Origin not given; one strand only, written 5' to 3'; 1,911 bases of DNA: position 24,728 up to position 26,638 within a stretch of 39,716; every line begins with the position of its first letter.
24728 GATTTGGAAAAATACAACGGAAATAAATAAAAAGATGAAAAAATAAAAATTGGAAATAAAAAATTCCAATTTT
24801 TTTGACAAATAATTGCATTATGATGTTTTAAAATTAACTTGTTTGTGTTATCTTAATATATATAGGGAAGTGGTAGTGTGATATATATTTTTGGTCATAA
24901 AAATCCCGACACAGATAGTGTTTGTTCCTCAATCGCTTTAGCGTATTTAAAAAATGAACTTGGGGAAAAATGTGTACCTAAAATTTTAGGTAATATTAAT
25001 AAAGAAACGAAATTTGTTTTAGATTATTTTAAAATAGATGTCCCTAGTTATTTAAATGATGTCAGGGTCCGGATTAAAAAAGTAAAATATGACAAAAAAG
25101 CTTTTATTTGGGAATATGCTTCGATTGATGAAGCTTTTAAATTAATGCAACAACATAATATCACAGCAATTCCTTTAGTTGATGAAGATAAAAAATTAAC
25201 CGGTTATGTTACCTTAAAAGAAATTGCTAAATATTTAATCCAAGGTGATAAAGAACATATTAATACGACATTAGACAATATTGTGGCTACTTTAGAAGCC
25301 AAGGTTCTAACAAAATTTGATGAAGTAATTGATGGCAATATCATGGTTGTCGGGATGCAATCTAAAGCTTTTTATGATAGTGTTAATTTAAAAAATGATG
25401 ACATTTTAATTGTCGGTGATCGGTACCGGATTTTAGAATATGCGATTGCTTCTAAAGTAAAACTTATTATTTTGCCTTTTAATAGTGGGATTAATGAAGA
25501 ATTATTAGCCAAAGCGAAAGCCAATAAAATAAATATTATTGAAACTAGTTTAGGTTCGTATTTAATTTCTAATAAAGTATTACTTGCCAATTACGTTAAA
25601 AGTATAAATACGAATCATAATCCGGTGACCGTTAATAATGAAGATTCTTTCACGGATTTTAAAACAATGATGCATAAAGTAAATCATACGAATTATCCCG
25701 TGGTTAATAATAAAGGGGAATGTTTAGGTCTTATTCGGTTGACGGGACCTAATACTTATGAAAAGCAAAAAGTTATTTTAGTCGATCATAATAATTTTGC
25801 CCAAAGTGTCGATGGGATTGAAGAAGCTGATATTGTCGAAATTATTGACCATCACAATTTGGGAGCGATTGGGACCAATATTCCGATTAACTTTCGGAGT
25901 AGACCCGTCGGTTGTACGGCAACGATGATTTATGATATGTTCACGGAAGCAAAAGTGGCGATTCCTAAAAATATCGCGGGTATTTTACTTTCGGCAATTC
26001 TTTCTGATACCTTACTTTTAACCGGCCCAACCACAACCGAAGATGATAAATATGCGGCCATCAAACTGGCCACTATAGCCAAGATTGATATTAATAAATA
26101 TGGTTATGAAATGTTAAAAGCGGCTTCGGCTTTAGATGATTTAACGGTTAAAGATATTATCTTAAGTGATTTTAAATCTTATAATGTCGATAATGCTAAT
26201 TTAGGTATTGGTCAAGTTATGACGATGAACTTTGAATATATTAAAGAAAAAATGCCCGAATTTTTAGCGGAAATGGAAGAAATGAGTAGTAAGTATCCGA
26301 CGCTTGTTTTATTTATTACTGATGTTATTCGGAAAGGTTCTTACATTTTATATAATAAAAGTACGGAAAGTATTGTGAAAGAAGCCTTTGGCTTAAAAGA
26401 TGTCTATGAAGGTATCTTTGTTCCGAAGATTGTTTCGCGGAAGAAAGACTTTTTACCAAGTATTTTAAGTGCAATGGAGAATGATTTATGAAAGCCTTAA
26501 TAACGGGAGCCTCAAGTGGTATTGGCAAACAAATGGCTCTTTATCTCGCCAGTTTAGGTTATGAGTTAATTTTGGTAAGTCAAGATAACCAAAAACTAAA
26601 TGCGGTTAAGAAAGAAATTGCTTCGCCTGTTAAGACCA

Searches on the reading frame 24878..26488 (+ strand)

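Call 77: search_protein_families(library=pfam, proteins=[window:24878-26488:+], max_evalue=0.00001)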
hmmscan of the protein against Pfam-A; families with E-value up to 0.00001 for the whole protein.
window:24878-26488:+ (537 aa): 4 families
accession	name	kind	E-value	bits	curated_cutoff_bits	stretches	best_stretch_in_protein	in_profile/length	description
PF02833.19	DHHA2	-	1.4e-25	90.5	27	1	411-531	2-125/126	DHHA2 domain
PF01368.27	DHH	-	6.3e-25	88.3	28.1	1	2-374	2-125/125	DHH family, N-terminal domain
PF00571.33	CBS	-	4.6e-19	68.9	24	1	76-120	11-55/57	CBS domain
PF07085.17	DRTGG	-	4.6e-13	49.4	25.2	1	134-233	1-101/105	DRTGG domain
